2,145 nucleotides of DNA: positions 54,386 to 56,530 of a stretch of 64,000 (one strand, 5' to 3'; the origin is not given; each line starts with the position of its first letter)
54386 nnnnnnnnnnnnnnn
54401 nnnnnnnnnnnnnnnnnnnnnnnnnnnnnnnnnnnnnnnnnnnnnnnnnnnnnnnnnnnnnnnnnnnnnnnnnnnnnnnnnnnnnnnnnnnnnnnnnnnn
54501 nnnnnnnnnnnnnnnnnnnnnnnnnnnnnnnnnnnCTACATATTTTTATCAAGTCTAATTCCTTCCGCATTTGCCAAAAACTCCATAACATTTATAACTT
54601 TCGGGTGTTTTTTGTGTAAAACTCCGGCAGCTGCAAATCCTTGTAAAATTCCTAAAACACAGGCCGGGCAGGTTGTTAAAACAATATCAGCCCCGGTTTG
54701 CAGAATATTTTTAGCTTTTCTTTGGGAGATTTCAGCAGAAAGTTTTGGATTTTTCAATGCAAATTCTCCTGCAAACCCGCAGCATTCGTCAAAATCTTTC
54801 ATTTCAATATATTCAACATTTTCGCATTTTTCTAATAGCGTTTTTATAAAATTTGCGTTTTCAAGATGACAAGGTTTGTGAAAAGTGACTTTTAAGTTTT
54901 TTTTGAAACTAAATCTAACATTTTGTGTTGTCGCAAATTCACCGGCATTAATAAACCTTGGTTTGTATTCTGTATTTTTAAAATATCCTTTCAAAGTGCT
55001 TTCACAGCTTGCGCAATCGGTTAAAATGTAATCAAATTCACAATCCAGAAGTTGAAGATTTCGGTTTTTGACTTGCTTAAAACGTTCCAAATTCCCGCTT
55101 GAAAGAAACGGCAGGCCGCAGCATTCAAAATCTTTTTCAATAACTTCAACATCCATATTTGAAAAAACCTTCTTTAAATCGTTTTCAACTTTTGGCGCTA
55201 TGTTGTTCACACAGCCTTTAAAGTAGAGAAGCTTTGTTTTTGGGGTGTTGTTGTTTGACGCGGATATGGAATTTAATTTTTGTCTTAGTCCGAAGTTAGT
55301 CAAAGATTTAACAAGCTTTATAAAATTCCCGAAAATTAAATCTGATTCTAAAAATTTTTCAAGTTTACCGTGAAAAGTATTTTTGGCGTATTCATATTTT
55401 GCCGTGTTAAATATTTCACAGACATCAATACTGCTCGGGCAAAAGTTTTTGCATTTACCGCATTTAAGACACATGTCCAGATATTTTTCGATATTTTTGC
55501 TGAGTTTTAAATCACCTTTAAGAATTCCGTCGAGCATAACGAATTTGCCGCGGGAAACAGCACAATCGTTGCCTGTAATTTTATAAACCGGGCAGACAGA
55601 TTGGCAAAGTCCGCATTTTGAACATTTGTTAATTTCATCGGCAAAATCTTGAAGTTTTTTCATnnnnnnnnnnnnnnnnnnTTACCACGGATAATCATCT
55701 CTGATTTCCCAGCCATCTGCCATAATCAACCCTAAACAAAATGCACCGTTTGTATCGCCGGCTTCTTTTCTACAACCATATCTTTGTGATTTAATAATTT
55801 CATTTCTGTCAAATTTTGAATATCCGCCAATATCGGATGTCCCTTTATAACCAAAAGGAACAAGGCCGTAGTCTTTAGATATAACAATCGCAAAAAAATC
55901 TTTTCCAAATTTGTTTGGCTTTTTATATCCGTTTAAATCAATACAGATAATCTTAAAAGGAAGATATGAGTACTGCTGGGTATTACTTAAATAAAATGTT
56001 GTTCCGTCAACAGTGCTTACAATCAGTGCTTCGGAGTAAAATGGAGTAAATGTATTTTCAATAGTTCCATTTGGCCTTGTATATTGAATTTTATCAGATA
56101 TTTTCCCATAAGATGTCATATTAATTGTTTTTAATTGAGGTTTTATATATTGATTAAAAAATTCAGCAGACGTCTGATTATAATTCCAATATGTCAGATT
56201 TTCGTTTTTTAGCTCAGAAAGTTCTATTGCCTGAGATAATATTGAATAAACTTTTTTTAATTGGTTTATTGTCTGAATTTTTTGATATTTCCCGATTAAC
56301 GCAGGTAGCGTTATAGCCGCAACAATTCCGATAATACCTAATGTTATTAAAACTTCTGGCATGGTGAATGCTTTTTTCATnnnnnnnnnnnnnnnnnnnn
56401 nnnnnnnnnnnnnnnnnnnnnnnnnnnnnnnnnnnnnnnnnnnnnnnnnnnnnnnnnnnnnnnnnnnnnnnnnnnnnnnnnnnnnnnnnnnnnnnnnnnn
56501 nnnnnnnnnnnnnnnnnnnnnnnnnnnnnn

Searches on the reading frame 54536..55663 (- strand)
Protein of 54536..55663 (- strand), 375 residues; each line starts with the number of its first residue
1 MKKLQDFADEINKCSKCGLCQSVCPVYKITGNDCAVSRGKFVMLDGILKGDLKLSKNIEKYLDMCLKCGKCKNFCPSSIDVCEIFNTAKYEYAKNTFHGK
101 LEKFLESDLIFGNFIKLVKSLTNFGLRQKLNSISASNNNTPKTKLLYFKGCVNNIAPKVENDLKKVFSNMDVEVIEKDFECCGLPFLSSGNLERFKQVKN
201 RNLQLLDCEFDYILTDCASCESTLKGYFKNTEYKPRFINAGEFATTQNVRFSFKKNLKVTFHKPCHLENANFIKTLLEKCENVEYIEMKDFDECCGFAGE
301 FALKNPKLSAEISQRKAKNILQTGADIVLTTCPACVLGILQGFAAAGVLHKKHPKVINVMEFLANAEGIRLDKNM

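Call 52: search_protein_families(library=pfam, max_evalue=0.001, proteins=[window:54536-55663:-])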
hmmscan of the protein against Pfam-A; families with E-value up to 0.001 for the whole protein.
window:54536-55663:- (375 aa): 9 families
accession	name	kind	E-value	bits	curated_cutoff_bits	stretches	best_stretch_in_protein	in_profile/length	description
PF02754.22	CCG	-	4.3e-28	97.7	20.6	2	259-337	1-82/85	Cysteine-rich domain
PF13183.11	Fer4_8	-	2e-12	47.9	27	1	10-79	1-68/68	4Fe-4S dicluster domain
PF13534.11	Fer4_17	-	1.4e-07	32.3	22.2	1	13-80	1-61/61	4Fe-4S dicluster domain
PF12838.12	Fer4_7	-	5e-06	27.3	27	1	13-78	1-51/52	4Fe-4S dicluster domain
PF13484.11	Fer4_16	-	8.2e-06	26.9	30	1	13-76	1-64/66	4Fe-4S double cluster binding domain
PF13237.11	Fer4_10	-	4.3e-05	23.8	25.5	0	62-86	6-22/53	4Fe-4S dicluster domain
PF14697.11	Fer4_21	-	0.00026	21.5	35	0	12-27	39-54/59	4Fe-4S dicluster domain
PF00037.32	Fer4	-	0.00028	21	21.1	0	12-26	6-20/24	4Fe-4S binding domain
PF13187.11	Fer4_9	-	0.00075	19.9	27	0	13-78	1-50/52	4Fe-4S dicluster domain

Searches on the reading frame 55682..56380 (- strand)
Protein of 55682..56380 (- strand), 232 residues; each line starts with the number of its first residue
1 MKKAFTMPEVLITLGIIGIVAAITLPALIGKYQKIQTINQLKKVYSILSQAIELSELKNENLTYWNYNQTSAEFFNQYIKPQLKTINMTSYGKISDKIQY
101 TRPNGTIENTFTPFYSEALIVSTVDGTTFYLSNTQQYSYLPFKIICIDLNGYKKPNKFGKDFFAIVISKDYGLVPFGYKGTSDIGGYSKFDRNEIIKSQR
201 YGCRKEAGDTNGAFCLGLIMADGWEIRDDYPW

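Call 11: search_protein_families(library=pfam, max_evalue=0.01, proteins=[window:55682-56380:-])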
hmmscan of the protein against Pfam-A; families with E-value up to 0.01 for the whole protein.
window:55682-56380:- (232 aa): 2 families
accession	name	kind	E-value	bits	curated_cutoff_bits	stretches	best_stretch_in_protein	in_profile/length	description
PF20318.3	DUF6613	-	1e-07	32.6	24.3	1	36-231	10-197/200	Family of unknown function (DUF6613)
PF07963.17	N_methyl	-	0.00019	21.3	21.2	1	2-24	4-26/27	Prokaryotic N-terminal methylation motif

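Call 12: search_protein_families(library=ncbifam, max_evalue=0.01, proteins=[window:55682-56380:-])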
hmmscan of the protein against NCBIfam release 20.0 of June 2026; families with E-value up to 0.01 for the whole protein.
window:55682-56380:- (232 aa): 6 families
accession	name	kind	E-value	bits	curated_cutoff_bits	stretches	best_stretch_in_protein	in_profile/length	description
NF041013.1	T4P_ComGE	equivalog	5e-08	32.9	49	1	2-63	3-67/83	competence type IV pilus minor pilin ComGE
TIGR02532.1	IV_pilin_GFxxxE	domain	3.6e-06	26.6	16.3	1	3-25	2-24/24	prepilin-type N-terminal cleavage/methylation domain-containing protein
NF007862.0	PRK10574.1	equivalog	1.9e-05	24.8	138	1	2-69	4-70/145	prepilin peptidase-dependent pilin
TIGR01710.1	typeII_sec_gspG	equivalog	0.00011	22.2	88.85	1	4-66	2-61/134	type II secretion system major pseudopilin GspG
NF040999.1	pilin_ComGC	equivalog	0.00057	20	75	1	2-61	1-59/84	competence type IV pilus major pilin ComGC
NF041775.1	typeIV_PilA_Myxo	equivalog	0.0068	16.4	400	1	3-34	11-41/214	type IV pilin protein PilA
